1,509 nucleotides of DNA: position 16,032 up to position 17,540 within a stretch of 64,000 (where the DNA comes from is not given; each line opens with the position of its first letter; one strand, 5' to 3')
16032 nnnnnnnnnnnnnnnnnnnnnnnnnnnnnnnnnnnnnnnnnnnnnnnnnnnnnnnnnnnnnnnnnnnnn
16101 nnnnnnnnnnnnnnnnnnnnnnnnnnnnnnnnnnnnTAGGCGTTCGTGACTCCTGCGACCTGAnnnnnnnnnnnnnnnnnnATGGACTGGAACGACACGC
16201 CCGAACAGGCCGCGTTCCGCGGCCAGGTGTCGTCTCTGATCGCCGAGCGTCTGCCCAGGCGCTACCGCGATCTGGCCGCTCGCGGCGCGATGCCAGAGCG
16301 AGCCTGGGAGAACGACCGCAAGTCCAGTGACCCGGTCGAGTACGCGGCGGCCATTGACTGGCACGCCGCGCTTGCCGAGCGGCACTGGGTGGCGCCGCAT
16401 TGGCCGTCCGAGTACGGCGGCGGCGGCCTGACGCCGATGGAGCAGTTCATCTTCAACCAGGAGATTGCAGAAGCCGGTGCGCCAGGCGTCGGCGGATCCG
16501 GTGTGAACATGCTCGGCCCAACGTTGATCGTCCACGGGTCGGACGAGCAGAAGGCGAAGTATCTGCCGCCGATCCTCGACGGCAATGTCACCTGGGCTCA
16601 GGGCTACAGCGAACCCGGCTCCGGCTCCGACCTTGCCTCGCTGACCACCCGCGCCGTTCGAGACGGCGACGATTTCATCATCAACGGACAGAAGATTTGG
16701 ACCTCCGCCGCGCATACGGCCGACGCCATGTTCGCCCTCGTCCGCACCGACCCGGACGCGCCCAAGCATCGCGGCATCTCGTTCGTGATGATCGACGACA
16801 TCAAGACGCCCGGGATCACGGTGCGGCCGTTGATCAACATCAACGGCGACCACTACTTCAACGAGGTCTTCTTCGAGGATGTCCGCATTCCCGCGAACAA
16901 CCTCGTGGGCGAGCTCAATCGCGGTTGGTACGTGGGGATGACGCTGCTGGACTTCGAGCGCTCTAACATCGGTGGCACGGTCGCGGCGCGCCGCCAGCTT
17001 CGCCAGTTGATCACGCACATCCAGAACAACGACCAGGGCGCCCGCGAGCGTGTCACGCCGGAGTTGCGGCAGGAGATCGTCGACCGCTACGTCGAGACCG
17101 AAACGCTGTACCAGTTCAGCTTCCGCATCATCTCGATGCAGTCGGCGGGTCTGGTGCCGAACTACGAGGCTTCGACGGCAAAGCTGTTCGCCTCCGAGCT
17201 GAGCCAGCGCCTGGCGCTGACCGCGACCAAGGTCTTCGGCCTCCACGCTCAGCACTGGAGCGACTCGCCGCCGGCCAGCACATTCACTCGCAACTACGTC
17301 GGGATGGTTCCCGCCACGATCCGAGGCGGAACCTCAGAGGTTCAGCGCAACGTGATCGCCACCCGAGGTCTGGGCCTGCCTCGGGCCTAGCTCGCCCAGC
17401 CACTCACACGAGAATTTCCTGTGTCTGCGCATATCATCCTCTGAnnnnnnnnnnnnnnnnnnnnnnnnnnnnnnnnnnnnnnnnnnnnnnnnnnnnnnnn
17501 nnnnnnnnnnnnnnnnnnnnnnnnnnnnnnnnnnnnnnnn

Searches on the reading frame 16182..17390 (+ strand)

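Call 24: search_protein_families(library=pfam, proteins=[window:16182-17390:+], max_evalue=0.00001)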
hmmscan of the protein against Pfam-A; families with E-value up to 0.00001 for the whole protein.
window:16182-17390:+ (402 aa): 3 families
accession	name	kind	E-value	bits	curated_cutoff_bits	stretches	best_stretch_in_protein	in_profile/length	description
PF00441.29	Acyl-CoA_dh_1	-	3.8e-19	69.7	22.4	1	246-396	1-149/150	Acyl-CoA dehydrogenase, C-terminal domain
PF02770.24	Acyl-CoA_dh_M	-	5.5e-19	68.6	33.3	1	139-234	1-97/97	Acyl-CoA dehydrogenase, middle domain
PF02771.21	Acyl-CoA_dh_N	-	7.8e-18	65.3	22.9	1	28-134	11-112/113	Acyl-CoA dehydrogenase, N-terminal domain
